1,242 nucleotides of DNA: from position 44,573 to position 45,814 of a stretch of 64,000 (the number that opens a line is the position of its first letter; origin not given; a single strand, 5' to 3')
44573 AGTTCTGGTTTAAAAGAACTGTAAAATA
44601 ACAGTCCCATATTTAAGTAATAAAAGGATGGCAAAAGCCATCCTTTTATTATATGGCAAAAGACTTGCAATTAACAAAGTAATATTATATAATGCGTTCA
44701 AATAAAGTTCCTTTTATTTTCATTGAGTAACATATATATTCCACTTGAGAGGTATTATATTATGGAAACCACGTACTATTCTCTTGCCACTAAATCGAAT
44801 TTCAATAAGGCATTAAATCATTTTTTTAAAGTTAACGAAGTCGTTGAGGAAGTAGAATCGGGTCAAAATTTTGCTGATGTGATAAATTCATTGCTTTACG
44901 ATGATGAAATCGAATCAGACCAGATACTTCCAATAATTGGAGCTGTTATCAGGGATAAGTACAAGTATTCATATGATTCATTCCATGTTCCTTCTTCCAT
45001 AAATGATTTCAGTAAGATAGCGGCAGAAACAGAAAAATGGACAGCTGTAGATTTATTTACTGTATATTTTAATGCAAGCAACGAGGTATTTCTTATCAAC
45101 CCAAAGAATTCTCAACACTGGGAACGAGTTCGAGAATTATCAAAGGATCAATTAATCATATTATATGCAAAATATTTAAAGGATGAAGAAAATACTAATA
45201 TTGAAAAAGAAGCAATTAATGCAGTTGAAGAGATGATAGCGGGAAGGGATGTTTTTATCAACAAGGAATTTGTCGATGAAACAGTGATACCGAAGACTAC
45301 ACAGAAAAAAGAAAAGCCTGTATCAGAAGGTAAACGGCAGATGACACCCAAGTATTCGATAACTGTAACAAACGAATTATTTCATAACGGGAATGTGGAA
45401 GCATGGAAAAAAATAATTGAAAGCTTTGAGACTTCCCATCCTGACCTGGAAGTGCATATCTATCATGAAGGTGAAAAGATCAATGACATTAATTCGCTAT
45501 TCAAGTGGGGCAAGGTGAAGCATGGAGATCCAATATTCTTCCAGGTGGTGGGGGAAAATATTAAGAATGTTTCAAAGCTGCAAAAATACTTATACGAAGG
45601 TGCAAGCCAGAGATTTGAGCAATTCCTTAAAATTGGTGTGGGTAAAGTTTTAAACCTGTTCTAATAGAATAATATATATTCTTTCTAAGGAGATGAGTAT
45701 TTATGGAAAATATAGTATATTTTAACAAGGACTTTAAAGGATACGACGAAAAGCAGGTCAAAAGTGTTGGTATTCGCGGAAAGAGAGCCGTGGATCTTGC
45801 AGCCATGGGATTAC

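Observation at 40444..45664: Uncharacterised four-gene block next to a repeat copy: K-rich protein, vWA-TM-FHA protein, 648-aa helical protein and a 300-aa unknown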

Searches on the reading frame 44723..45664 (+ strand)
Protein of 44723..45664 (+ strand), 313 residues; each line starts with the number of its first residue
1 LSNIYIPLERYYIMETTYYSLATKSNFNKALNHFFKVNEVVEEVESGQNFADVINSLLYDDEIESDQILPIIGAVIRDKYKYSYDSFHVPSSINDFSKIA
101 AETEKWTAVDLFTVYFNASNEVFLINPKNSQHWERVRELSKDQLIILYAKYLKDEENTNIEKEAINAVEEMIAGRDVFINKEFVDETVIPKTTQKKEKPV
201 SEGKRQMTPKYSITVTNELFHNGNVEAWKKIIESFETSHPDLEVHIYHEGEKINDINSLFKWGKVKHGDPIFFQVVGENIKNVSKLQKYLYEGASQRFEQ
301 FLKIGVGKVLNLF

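Call 3: search_protein_families(library=pfam, proteins=[window:44723-45664:+], max_evalue=0.1)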
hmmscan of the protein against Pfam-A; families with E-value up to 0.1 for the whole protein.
window:44723-45664:+ (313 aa): 0 families

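Call 4: search_protein_families(library=ncbifam, proteins=[window:44723-45664:+], max_evalue=0.1)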
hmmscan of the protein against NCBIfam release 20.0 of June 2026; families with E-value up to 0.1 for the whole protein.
window:44723-45664:+ (313 aa): 1 family
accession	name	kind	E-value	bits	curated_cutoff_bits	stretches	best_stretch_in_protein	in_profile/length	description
NF045599.1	bili_reduct_long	exception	0.088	11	750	0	208-267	57-116/641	bilirubin reductase, long form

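Call 12: find_homologous_proteins(query=window:44723-45664:+)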
Query window:44723-45664:+ (313 aa): 2790 proteins with E <= 0.001 among 3771 candidates; the best 120 are listed.
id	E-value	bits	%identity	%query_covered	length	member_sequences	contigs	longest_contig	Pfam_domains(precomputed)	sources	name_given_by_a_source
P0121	7.0e-186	634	95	96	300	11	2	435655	PF27497.1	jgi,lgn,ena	-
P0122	7.7e-140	483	70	96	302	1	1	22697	PF27497.1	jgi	-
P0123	3.2e-139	481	69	96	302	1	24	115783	PF27497.1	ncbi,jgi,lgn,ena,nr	ncbi:MAG TPA: hypothetical protein PLH80_06960 [Spirochaetota bacterium]|nr:hypothetical protein [Sp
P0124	3.5e-139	481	69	96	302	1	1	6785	PF27497.1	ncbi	-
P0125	3.8e-139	481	69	96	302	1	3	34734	PF27497.1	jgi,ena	-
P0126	4.8e-139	481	69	96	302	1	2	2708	PF27497.1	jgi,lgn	-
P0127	5.2e-139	481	69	96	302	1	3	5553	PF27497.1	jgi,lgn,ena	-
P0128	6.4e-139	480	70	96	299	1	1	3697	PF27497.1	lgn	-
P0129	6.6e-139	480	69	96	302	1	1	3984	PF27497.1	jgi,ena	-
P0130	7.6e-139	480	69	96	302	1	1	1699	PF27497.1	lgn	-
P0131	8.0e-139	480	69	96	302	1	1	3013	PF27497.1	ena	-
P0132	8.1e-139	480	69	96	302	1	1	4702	PF27497.1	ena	-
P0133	8.3e-139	480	69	96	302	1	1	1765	PF27497.1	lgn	-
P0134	1.1e-138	480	69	96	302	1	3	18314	PF27497.1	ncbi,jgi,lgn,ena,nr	ncbi:MAG TPA: hypothetical protein PLN01_00520 [Spirochaetota bacterium]|nr:hypothetical protein [Sp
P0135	1.2e-138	479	69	96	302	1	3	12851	PF27497.1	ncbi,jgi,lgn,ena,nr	ncbi:MAG TPA: hypothetical protein PLZ29_11745 [Spirochaetota bacterium]|nr:hypothetical protein [Sp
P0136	1.6e-138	479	69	96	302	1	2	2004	PF27497.1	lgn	-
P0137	1.6e-138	479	69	96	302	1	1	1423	PF27497.1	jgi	-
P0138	2.1e-138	479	69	96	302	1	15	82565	PF27497.1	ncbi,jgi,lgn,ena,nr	ncbi:MAG: hypothetical protein KBG92_03430 [Spirochaetes bacterium]|jgi:hypothetical protein|nr:hypo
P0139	2.2e-138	478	69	96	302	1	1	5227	PF27497.1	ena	-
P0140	2.2e-138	478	69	96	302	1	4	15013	PF27497.1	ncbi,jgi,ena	-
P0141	3.5e-138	478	69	96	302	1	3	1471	PF27497.1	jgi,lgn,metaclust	metaclust:\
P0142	3.8e-138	478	69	96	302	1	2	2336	PF27497.1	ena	-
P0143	4.5e-138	477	69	96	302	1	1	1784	PF27497.1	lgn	-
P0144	4.6e-138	477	69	96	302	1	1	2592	PF27497.1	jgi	-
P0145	4.9e-138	477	69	96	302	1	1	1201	PF27497.1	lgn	-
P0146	5.1e-138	477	69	96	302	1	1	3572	PF27497.1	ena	-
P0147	5.3e-138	477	69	96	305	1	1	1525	PF27497.1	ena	-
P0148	5.9e-138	477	69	96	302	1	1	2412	PF27497.1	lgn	-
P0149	7.3e-138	477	68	96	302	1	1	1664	PF27497.1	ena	-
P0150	8.4e-138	477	70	96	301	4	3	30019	PF27497.1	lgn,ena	-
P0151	1.1e-137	476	69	96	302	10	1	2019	PF27497.1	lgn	-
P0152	1.2e-137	476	69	96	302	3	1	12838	PF27497.1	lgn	-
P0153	3.9e-137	474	68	96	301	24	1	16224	PF27497.1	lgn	-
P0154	5.4e-137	474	69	96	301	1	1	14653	PF27497.1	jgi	jgi:hypothetical protein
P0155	3.0e-136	471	69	96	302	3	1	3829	PF27497.1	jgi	jgi:hypothetical protein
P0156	3.2e-136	471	68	96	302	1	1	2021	PF27497.1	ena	-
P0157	3.5e-135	468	68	96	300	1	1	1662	PF27497.1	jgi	jgi:hypothetical protein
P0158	2.0e-134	466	69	96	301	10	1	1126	PF27497.1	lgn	-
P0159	3.2e-134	465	69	96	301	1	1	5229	PF27497.1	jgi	jgi:hypothetical protein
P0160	6.1e-134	464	62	96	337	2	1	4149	PF27497.1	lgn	-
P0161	1.0e-133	463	68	96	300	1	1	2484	PF27497.1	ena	-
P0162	1.5e-133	463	63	96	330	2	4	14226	PF27497.1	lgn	-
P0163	3.7e-133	461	69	96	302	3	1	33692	PF27497.1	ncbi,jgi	jgi:hypothetical protein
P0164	9.6e-133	460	66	96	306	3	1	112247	PF27497.1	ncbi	-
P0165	9.9e-133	460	67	96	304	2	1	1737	PF27497.1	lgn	-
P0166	1.2e-132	460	61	96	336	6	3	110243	PF27497.1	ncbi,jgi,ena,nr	ncbi:MAG: hypothetical protein KBA61_06235 [Spirochaetes bacterium]|nr:hypothetical protein [Spiroch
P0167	2.0e-132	459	66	96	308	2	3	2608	PF27497.1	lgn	-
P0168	2.2e-132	459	66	96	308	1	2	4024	PF27497.1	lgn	-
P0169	5.8e-132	457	67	96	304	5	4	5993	PF27497.1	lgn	-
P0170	1.4e-131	456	67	96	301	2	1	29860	PF27497.1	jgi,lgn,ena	-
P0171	1.5e-131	456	66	96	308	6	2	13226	PF27497.1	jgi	-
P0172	2.9e-131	455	66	96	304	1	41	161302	PF27497.1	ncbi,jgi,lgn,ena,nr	ncbi:MAG TPA: hypothetical protein PKO25_01410 [Spirochaetota bacterium]|jgi:hypothetical protein|nr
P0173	6.7e-131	454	66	96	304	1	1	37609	PF27497.1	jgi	-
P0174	8.0e-131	454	65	96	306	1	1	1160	PF27497.1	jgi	jgi:hypothetical protein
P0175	8.3e-131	454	64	96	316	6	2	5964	PF27497.1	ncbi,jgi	jgi:hypothetical protein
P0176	8.4e-131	454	64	96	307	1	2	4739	PF27497.1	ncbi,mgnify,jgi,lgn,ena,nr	ncbi:MAG TPA: hypothetical protein ENN21_05540 [Spirochaetes bacterium]|mgnify:CR=1 FL=1|nr:hypothet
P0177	8.8e-131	454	65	96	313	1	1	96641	PF27497.1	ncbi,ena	-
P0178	1.3e-130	453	65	96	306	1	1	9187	PF27497.1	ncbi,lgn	-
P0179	1.6e-130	453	66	96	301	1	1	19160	PF27497.1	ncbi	-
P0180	2.6e-130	452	67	96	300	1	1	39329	PF27497.1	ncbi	-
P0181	2.9e-130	452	66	96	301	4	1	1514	PF27497.1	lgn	-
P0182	2.9e-130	452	66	96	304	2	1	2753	PF27497.1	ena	-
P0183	4.0e-130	451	66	96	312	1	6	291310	PF27497.1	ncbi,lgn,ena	-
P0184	4.7e-130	451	65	96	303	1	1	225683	PF27497.1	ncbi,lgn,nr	ncbi:MAG TPA: hypothetical protein VLM75_02835 [Spirochaetota bacterium]|nr:hypothetical protein [Sp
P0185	4.9e-130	451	66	96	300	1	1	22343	PF27497.1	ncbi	-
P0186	5.2e-130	451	65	96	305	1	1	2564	PF27497.1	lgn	-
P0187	2.5e-129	449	67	96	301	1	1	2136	PF27497.1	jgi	-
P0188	5.5e-129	448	64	96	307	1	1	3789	PF27497.1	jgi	-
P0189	7.7e-129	447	67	96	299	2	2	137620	PF27497.1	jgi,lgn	-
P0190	1.1e-128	447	66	96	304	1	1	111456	PF27497.1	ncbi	-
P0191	1.8e-128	446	67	96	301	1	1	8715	PF27497.1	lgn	-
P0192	1.9e-128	446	67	96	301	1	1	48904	PF27497.1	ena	-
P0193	2.1e-128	446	64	96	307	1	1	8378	PF27497.1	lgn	-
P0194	2.6e-128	445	66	96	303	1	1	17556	PF27497.1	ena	-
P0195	3.2e-128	445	66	96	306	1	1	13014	PF27497.1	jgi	jgi:hypothetical protein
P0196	4.5e-128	445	66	96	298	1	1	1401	PF27497.1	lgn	-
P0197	5.5e-128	444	64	96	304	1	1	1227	PF27497.1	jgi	jgi:hypothetical protein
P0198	5.8e-128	444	64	96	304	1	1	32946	PF27497.1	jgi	-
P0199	7.2e-128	444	65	96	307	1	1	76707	PF27497.1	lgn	-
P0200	9.2e-128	444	64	96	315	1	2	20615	PF27497.1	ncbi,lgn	-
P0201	2.0e-127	443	67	96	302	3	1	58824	PF27497.1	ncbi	ncbi:MAG: hypothetical protein V1874_00040 [Spirochaetota bacterium]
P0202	2.1e-127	442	65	96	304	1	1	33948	PF27497.1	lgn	-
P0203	2.6e-127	442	66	96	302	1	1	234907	PF27497.1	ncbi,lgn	-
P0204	2.8e-127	442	66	96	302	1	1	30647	PF27497.1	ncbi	-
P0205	2.9e-127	442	64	96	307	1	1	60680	PF27497.1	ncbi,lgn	-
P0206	3.3e-127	442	66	96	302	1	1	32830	PF27497.1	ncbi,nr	ncbi:MAG: hypothetical protein JXN64_00480 [Spirochaetes bacterium]|nr:hypothetical protein [Spiroch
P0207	4.1e-127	441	66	96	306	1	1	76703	PF27497.1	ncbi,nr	ncbi:MAG: hypothetical protein JW864_18530 [Spirochaetes bacterium]|nr:hypothetical protein [Spiroch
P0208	4.2e-127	441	65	96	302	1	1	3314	PF27497.1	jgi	jgi:hypothetical protein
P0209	4.4e-127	441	65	96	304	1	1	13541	PF27497.1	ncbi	-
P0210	4.5e-127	441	65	96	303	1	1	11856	PF27497.1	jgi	jgi:hypothetical protein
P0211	4.8e-127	441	64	96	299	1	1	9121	PF27497.1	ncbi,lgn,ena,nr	ncbi:MAG: hypothetical protein SVR08_08540 [Spirochaetota bacterium]|nr:hypothetical protein [Spiroc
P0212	5.1e-127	441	66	96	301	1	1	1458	PF27497.1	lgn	-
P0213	5.3e-127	441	64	96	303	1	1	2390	PF27497.1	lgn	-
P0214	8.8e-127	440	64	96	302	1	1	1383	PF27497.1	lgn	-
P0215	1.2e-126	440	65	96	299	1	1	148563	PF27497.1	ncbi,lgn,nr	ncbi:MAG: hypothetical protein SVZ03_05890 [Spirochaetota bacterium]|nr:hypothetical protein [Spiroc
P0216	1.8e-126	439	64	96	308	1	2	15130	PF27497.1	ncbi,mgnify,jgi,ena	mgnify:CR=1 FL=1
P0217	2.1e-126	439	65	96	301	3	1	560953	PF27497.1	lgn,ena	-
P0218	2.7e-126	439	66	96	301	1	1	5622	PF27497.1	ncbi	-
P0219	2.8e-126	439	65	96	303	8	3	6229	PF27497.1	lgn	-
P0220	3.2e-126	439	65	96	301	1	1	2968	PF27497.1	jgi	jgi:hypothetical protein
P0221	5.1e-126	438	65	96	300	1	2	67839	PF27497.1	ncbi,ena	-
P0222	5.3e-126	438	64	96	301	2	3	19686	PF27497.1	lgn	-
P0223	6.6e-126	438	64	96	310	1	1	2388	PF27497.1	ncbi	-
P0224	7.1e-126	437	64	96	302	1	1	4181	PF27497.1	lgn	-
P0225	8.8e-126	437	63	96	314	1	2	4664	PF27497.1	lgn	-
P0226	1.2e-125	437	64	96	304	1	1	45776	PF27497.1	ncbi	-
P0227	2.1e-125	436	64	96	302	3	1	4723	PF27497.1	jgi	jgi:hypothetical protein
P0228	2.2e-125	436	66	96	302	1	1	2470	PF27497.1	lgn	-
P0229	2.3e-125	436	65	96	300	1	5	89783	PF27497.1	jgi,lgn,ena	-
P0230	2.5e-125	436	65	96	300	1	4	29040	PF27497.1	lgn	-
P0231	2.7e-125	436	64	96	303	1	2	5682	PF27497.1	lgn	-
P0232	3.2e-125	435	65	96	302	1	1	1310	PF27497.1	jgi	jgi:hypothetical protein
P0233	3.6e-125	435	65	96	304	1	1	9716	PF27497.1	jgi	jgi:hypothetical protein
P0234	3.7e-125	435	65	96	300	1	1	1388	PF27497.1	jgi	-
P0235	4.1e-125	435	65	96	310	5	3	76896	PF27497.1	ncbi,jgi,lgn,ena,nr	ncbi:MAG TPA: hypothetical protein PK200_16370 [Spirochaetota bacterium]|nr:hypothetical protein [Sp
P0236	4.8e-125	435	64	96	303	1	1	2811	PF27497.1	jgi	-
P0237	5.0e-125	435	64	96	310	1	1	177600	PF27497.1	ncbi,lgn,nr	ncbi:MAG: hypothetical protein EPN93_06685 [Spirochaetes bacterium]|nr:MAG: hypothetical protein EPN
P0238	5.7e-125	434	64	96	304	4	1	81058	PF27497.1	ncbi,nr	ncbi:MAG: hypothetical protein A2W19_08290 [Spirochaetes bacterium RBG_16_49_21]|nr:MAG: hypothetica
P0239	5.9e-125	434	65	96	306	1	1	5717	PF27497.1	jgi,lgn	-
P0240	6.4e-125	434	65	96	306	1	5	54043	PF27497.1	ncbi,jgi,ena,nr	ncbi:MAG TPA: hypothetical protein PK544_00720 [Spirochaetota bacterium]|nr:hypothetical protein [Sp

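Call 13: search_protein_families(library=padloc, proteins=[window:44723-45664:+], max_evalue=0.1)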
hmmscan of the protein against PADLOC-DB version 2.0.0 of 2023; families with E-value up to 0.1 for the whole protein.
window:44723-45664:+ (313 aa): 0 families

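Call 14: search_protein_families(library=phrogs, proteins=[window:44723-45664:+], max_evalue=0.1)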
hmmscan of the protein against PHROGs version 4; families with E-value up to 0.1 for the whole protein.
window:44723-45664:+ (313 aa): 1 family
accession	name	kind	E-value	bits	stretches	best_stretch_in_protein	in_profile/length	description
phrog_9744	-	unknown function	0.037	15.2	1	183-238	13-65/141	-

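Call 38: predict_structure(alignment_id=A2)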
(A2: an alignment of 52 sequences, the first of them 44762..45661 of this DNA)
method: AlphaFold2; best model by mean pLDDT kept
length: 300 residues; sequences in the alignment: 52
mean_pLDDT: 81.2   pTM: 0.56
mean pLDDT of the five models: 81.2, 81.3, 76.6, 75.2, 74.1
residues with pLDDT >= 90: 95; 70-90: 153; 50-70: 32; < 50: 20
segments of 3 or more residues with pLDDT < 50: 1-8, 179-190
pLDDT, mean of each block of 10 residues (from residue 1): 47 60 80 90 86 86 85 95 91 94 86 92 86 94 89 96 88 69 35 79 68 88 88 86 75 82 86 87 81 68
secondary structure, 60 per line:
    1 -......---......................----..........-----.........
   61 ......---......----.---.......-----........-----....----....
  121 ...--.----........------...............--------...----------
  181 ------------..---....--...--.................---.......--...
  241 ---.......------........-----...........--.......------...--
elements in order: H2-7 H11-32 H37-46 H52-66 E70-75 H84-90 E96-103 E109-112 H117-123 E131-138 H145-159 E198-201 H209-225 E229-235 E238-240 H244-250 E257-264 H270-280 H283-289
